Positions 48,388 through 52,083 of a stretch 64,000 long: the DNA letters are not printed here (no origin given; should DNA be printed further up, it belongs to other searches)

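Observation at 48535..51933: Single-polypeptide GH18-like + CE4 deacetylase + processive GT2 synthase (chitin/PNAG-type) with membrane anchors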

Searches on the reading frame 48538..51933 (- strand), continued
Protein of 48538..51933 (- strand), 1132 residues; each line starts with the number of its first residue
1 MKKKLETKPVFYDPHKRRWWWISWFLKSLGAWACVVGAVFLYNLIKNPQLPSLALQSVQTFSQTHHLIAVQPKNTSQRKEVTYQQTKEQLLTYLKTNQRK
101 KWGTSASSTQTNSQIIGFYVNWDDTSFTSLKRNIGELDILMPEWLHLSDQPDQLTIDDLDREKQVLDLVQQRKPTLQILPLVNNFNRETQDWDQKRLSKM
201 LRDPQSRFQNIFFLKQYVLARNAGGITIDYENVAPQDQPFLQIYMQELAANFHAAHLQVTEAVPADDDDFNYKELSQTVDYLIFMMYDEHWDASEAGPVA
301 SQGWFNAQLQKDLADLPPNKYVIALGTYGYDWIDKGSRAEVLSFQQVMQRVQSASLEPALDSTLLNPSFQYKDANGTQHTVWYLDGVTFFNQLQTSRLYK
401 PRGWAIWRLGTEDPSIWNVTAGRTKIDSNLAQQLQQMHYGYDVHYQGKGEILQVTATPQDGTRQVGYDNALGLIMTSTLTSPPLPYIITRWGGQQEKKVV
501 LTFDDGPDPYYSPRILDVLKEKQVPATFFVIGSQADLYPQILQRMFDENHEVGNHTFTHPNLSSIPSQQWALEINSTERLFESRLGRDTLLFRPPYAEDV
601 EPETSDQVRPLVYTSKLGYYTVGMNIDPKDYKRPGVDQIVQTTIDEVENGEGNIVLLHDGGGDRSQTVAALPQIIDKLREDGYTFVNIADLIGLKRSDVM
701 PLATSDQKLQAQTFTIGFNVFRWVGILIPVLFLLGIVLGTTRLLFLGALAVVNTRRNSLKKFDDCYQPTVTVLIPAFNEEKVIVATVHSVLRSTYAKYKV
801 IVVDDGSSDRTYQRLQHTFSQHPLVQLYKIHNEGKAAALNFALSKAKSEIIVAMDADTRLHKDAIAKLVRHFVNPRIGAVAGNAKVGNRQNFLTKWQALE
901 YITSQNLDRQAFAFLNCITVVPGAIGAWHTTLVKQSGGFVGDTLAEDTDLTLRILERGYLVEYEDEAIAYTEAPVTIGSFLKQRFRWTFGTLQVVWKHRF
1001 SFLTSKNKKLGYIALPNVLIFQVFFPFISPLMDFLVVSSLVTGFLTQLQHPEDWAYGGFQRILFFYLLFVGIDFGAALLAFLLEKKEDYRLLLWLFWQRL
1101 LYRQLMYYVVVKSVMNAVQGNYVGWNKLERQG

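Call 11: find_encoding_contigs(protein=P0001, flank=10000, max_places=3)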
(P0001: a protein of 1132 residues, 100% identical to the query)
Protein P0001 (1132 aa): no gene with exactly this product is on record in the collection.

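Call 12: list_cluster_members(proteins=[P0001, P0009, P0054, P0096])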
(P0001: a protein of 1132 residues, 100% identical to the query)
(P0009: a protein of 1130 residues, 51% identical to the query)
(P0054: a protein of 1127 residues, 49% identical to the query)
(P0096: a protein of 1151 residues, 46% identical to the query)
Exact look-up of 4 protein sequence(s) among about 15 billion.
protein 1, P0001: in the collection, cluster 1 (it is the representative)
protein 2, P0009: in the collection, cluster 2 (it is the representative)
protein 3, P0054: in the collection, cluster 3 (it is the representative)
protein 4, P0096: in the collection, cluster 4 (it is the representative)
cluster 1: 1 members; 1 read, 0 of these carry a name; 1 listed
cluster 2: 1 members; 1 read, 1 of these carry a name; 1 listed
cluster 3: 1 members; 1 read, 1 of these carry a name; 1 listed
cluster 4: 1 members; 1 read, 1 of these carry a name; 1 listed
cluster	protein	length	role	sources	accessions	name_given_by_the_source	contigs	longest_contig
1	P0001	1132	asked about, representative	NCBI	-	-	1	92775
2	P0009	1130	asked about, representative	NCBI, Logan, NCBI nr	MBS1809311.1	MAG: glycosyltransferase [Acidobacteria bacterium] | glycosyltransferase [Acidobacteriota bacterium]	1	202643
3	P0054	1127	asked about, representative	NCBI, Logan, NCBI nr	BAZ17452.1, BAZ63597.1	polysaccharide deacetylase [Calothrix sp. NIES-4071]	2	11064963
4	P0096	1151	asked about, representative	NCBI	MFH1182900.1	MAG: glycosyltransferase [Candidatus Moraniibacteriota bacterium]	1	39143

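Call 17: search_solved_structures(query=window:48538-51933:-, max_evalue=0.001)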
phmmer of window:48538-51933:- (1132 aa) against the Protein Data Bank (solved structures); distinct sequences matched with E-value up to 0.001: 88 (the best 60 are shown).
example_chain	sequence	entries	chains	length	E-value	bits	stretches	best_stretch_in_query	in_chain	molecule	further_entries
7y51_A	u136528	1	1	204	6e-37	130.2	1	496-692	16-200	Predicted xylanase/chitin deacetylase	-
7fbw_A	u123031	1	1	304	1.9e-36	128.5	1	495-692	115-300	Predicted xylanase/chitin deacetylase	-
7bly_A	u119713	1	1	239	1e-31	112.9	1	480-693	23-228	Aspergillus niger contig An12c0130, genomic contig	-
5o6y_A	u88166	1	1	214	1.6e-31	112.2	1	492-691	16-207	Peptidoglycan N-acetylglucosamine deacetylase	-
5o6y_B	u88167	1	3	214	2.4e-30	108.3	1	492-691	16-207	Peptidoglycan N-acetylglucosamine deacetylase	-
4l1g_A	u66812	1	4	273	4.6e-30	107.4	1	492-691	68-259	Peptidoglycan N-acetylglucosamine deacetylase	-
5lfz_A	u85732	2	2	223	7e-30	106.8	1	497-703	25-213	ArCE4A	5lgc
6h8l_A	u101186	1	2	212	2.8e-28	101.5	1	496-696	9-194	Peptidoglycan-N-acetylmuramic acid deacetylase PdaC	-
2c1g_A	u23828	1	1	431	4.2e-28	100.9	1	492-694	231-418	PEPTIDOGLYCAN GLCNAC DEACETYLASE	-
6h8n_A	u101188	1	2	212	1.9e-27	98.7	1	496-696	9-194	Peptidoglycan-N-acetylmuramic acid deacetylase PdaC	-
2c1i_A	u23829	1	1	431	2.1e-27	98.6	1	492-694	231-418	PEPTIDOGLYCAN GLCNAC DEACETYLASE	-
2j13_A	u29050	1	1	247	1.1e-25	92.9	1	492-692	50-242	POLYSACCHARIDE DEACETYLASE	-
1ny1_A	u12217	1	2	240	2.2e-25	91.9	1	491-695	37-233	Probable polysaccharide deacetylase pdaA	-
1w1a_1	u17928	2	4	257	2.7e-25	91.6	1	491-695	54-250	PROBABLE POLYSACCHARIDE DEACETYLASE PDAA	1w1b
1w17_A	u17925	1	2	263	2.9e-25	91.5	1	491-695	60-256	PROBABLE POLYSACCHARIDE DEACETYLASE PDAA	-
3cz8_A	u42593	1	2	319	7.7e-24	86.8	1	178-410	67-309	Putative sporulation-specific glycosylase ydhD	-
5jh8_A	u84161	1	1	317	4.1e-19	71.1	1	209-419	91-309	Probable chitinase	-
4s3j_A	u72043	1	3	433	1.1e-16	63.1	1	177-420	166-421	Cortical-lytic enzyme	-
7sp7_A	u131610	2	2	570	7e-13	50.5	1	832-1004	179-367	Hyaluronan synthase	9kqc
8snc_A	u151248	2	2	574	7.1e-13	50.5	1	832-1004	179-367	Hyaluronan synthase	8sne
7sp6_A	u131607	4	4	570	3.1e-12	48.3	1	832-1004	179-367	Hyaluronan synthase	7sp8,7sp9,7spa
8snd_A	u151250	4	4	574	3.2e-12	48.3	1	832-1004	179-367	Hyaluronan synthase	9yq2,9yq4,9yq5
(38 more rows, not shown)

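Call 26: find_related_loci(query=A1, collection=genome_contigs, flank=8000)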
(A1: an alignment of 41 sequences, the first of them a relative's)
Query A1 (1132 aa) in genome_contigs; peptide patterns used: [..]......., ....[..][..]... (x = any residue, [..] = any of these).
600 stretches matched a pattern (row limit reached: there are more); 590 encode a relative of the query (tblastn E <= 1e-3); the best 80 are kept; 80 distinct loci.
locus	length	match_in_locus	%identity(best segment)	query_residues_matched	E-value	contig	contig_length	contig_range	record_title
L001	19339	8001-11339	50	9-1132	0e+0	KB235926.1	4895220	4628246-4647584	cyanobacterium PCC 7702 genomic scaffold Chl7702DRAFT_scaffold_0.1, whole genome shotgun sequence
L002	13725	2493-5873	49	6-1132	0e+0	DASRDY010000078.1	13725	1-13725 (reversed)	MAG TPA_asm: Blastocatellia bacterium isolate SMAG_U9992 k141_2007164, whole genome shotgun sequence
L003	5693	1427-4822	46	9-1132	0e+0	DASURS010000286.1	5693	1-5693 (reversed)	MAG TPA_asm: Pyrinomonadaceae bacterium isolate SMAG_U1713 k141_981902, whole genome shotgun sequence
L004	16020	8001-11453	44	2-1132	0e+0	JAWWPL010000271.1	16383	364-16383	MAG: Blastocatellia bacterium isolate BP_37 scaffold_472888, whole genome shotgun sequence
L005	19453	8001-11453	42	8-1132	0e+0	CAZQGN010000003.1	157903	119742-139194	MAG TPA_asm: uncultured Chloracidobacterium sp. isolate SRP257259_co1_251 genome assembly, contig: NODE_77_length_157903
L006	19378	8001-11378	41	7-1132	0e+0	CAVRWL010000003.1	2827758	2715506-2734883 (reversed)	MAG: uncultured Alphaproteobacteria bacterium isolate MFD05502.bin.1.154 genome assembly, contig: contig_2711, whole gen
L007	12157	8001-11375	41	5-1131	0e+0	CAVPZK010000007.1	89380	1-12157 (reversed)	MAG: uncultured Alphaproteobacteria bacterium isolate MFD04967.bin.1.154 genome assembly, contig: contig_18950, whole ge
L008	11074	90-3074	44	113-1132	0e+0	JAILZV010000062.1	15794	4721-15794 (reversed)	MAG: Anoxybacillus sp. isolate HOT.CON.20 Contig62, whole genome shotgun sequence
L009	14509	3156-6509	42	6-1131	0e+0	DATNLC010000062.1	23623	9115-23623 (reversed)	MAG TPA_asm: Candidatus Acidiferrales bacterium isolate SMAG_U11441 k141_114404, whole genome shotgun sequence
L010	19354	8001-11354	41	6-1131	0e+0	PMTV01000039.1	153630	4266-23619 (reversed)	MAG: Acidobacteria bacterium isolate palsa_134 73.20110700_P2M.1_contig_366, whole genome shotgun sequence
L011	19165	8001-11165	41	80-1130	0e+0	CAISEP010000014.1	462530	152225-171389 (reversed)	MAG: uncultured Caulobacterales bacterium isolate AM-2014_bin-1795 genome assembly, contig: bin-1795:14/24, whole genome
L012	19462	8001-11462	41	1-1130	0e+0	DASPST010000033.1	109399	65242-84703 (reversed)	MAG TPA_asm: Terriglobales bacterium isolate SMAG_U12258 k141_755502, whole genome shotgun sequence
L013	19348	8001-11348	41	6-1131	0e+0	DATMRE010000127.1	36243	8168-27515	MAG TPA_asm: Verrucomicrobiia bacterium isolate SMAG_U12947 k141_3528517, whole genome shotgun sequence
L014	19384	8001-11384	40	3-1132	0e+0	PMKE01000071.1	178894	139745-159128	MAG: Alphaproteobacteria bacterium isolate fen_915 73.20120600_E2D.155_contig_3184, whole genome shotgun sequence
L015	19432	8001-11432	39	7-1130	0e+0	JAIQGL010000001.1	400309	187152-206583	MAG: Terriglobia bacterium isolate S3 SRVP18_trench_7_20cm_scaffold_1, whole genome shotgun sequence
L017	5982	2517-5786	40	6-1130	0e+0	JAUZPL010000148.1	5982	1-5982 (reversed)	MAG: Bacillota bacterium isolate bin73(3d) CPAMDJGK_148, whole genome shotgun sequence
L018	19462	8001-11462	40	4-1130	0e+0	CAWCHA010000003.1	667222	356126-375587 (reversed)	MAG: Terriglobia bacterium isolate MFD09368.bin.1.186 genome assembly, contig: contig_28403, whole genome shotgun sequen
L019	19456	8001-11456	39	7-1130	0e+0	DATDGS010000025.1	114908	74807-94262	MAG TPA_asm: Terriglobales bacterium isolate SMAG_U258 k141_98669, whole genome shotgun sequence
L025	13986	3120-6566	39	7-1130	0e+0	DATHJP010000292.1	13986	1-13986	MAG TPA_asm: Terriglobales bacterium isolate SMAG_U12555 k141_131077, whole genome shotgun sequence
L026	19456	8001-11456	38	7-1130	0e+0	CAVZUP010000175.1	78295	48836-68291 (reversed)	MAG: uncultured Acidobacteriaceae bacterium isolate MFD05379.bin.1.4 genome assembly, contig: contig_40274, whole genome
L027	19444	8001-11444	38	2-1130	0e+0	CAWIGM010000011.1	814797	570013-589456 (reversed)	MAG: uncultured Acidobacteriaceae bacterium isolate MFD05502.bin.1.31 genome assembly, contig: contig_8476, whole genome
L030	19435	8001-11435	39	6-1130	0e+0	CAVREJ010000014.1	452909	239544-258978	MAG: uncultured Acidobacteriaceae bacterium isolate MFD10071.bin.1.76 genome assembly, contig: contig_58902, whole genom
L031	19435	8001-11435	39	9-1130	0e+0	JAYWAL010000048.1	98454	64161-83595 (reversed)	MAG: Acidobacteriaceae bacterium isolate GL92_UP_metabinner_3 GL92_UP_metabinner_3_47, whole genome shotgun sequence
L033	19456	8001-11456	38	7-1130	0e+0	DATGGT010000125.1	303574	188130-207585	MAG TPA_asm: Terriglobales bacterium isolate SMAG_U9761 k141_2054214, whole genome shotgun sequence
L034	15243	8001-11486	39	3-1130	0e+0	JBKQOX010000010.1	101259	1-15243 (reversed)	MAG: Terracidiphilus sp. isolate LAWAr2D2E2F__bin_7 LAWAr2D2E2F_000000030618, whole genome shotgun sequence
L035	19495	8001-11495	39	5-1130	0e+0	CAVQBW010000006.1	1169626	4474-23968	MAG: uncultured Acidobacteriaceae bacterium isolate MFD01188.bin.1.51 genome assembly, contig: contig_8165, whole genome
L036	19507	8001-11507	38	5-1130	0e+0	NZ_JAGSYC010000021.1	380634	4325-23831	Granulicella paludicola strain DSM 22464 NODE_5_length_380634_cov_86.931499, whole genome shotgun sequence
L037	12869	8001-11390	39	23-1130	0e+0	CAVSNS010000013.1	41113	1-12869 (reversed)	MAG: uncultured Acidobacteriota bacterium isolate MFD03346.bin.2.100 genome assembly, contig: contig_1872, whole genome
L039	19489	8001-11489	38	2-1130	0e+0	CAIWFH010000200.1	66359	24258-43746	MAG: uncultured Acidobacteriaceae bacterium isolate AM-2014_bin-1001 genome assembly, contig: bin-1001:200/215, whole ge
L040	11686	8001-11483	39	5-1130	0e+0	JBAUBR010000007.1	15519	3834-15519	MAG: Terracidiphilus sp. isolate MFD10722_ilm_asm_bin9 k127_266517, whole genome shotgun sequence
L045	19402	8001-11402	40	7-1130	0e+0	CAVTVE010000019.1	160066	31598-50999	MAG: uncultured Acidobacteriota bacterium isolate MFD09286.bin.2.68 genome assembly, contig: contig_89440, whole genome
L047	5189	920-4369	38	7-1130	0e+0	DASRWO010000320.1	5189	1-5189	MAG TPA_asm: Candidatus Deferrimicrobiaceae bacterium isolate SMAG_U10854 k141_165969, whole genome shotgun sequence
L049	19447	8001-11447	39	7-1130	0e+0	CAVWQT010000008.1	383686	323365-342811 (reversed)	MAG: uncultured Acidobacteriota bacterium isolate MFD04570.bin.1.2 genome assembly, contig: contig_146594, whole genome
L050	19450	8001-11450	38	7-1130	0e+0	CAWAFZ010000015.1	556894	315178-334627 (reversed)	MAG: uncultured Acidobacteriaceae bacterium isolate MFD02579.bin.3.105 genome assembly, contig: contig_30297, whole geno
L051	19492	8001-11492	38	7-1130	0e+0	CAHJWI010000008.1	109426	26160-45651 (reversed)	Acidobacteriaceae bacterium isolate Lichen_MAGs_lobaria4 genome assembly, contig: NODE_184_length_109426_cov_3.879917, w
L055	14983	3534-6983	38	5-1130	0e+0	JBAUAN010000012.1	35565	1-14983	MAG: Candidatus Sulfotelmatobacter sp. isolate MFD10734_ilm_asm_bin25 k127_615805, whole genome shotgun sequence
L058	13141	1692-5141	39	7-1130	0e+0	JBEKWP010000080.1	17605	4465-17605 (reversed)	MAG: Candidatus Sulfotelmatobacter sp. isolate SPRUCE 630 SPRUCE_630_80, whole genome shotgun sequence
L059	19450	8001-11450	38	7-1130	0e+0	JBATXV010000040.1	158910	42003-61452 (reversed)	MAG: Candidatus Sulfotelmatobacter sp. isolate MFD05670_ilm_asm_bin21 k127_37040, whole genome shotgun sequence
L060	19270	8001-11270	38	7-1130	0e+0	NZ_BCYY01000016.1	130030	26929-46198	Sphingomonas pituitosa NBRC 102491, whole genome shotgun sequence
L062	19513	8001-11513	38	7-1130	0e+0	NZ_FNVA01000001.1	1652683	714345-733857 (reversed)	Bryocella elongata strain DSM 22489, whole genome shotgun sequence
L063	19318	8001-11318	40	3-1130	0e+0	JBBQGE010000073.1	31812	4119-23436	MAG: Bryobacterales bacterium isolate Co_metawrap_978 Cmw_978_k141_15346769_length_31812_cov_32.0000, whole genome shotg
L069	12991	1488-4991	38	7-1130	0e+0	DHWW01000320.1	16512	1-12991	MAG TPA_asm: Granulicella sp. UBA5172 UBA5172_contig_4107, whole genome shotgun sequence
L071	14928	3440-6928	37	7-1130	0e+0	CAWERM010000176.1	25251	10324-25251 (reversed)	MAG: uncultured Acidobacteriaceae bacterium isolate MFD02138.bin.2.43 genome assembly, contig: contig_37099, whole genom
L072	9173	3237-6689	38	8-1130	0e+0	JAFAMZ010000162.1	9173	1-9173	MAG: Silvibacterium sp. isolate CP_BE_RX_R2_7 BE_RX_R2_k147_73301, whole genome shotgun sequence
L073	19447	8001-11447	37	8-1130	0e+0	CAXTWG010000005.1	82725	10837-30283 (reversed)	MAG TPA_asm: uncultured Acidobacteriaceae bacterium isolate public_SRR14722046_metawrap_bin.1 genome assembly, contig: p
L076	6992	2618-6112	37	3-1130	0e+0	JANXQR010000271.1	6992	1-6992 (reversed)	MAG: Acidobacteria bacterium isolate GL140_5_concoct_288_sub GL140_5_k141_2279093, whole genome shotgun sequence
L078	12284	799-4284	38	7-1130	0e+0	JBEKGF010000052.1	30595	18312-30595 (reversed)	MAG: Edaphobacter sp. isolate SPRUCE 247 SPRUCE_247_52, whole genome shotgun sequence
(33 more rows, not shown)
